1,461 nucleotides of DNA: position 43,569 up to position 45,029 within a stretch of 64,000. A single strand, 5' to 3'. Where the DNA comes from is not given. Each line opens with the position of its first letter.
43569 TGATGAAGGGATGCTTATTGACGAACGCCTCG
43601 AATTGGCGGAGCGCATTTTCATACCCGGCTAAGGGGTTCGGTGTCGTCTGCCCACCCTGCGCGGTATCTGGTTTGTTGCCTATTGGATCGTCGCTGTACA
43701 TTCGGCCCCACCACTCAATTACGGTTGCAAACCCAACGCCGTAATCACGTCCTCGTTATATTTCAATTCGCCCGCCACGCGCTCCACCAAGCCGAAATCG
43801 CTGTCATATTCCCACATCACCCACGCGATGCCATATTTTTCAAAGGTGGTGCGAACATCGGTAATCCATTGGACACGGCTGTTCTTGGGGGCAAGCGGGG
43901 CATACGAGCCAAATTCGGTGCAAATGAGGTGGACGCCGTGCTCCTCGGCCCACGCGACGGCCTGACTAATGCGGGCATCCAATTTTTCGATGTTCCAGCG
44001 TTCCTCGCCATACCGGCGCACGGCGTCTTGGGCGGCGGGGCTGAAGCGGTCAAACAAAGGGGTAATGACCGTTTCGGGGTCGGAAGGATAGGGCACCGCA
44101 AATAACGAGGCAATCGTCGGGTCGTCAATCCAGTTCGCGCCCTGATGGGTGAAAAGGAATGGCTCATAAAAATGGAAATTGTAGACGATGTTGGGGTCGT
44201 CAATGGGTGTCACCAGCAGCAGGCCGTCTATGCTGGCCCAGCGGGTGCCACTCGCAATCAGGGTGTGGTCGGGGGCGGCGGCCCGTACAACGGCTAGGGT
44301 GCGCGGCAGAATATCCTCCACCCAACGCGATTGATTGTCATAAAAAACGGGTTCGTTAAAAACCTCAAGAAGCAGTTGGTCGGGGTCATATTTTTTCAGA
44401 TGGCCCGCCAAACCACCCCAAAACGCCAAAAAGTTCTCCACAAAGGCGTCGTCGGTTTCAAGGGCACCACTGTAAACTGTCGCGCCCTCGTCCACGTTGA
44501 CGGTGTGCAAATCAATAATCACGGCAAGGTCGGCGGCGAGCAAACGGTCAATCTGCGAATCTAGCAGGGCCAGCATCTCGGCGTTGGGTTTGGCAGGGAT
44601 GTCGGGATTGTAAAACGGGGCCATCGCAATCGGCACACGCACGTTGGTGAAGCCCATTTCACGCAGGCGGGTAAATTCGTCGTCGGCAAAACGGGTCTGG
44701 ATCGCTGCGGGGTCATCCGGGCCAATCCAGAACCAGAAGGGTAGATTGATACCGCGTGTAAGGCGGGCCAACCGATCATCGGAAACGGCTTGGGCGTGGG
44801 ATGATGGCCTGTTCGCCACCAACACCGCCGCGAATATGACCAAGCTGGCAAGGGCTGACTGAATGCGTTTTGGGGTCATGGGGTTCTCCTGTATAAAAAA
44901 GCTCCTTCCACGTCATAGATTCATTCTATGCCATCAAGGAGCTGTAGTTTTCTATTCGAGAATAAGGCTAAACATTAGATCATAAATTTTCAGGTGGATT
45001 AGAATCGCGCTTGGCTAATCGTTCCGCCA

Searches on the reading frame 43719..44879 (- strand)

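Call 16: search_protein_families(library=pfam, proteins=[window:43719-44879:-], max_evalue=0.01)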
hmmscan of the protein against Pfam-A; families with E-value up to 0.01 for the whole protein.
window:43719-44879:- (386 aa): 1 family
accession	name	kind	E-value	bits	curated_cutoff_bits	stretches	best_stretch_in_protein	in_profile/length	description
PF00150.24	Cellulase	-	1.2e-32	114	23.5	1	68-359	26-269/272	Cellulase (glycosyl hydrolase family 5)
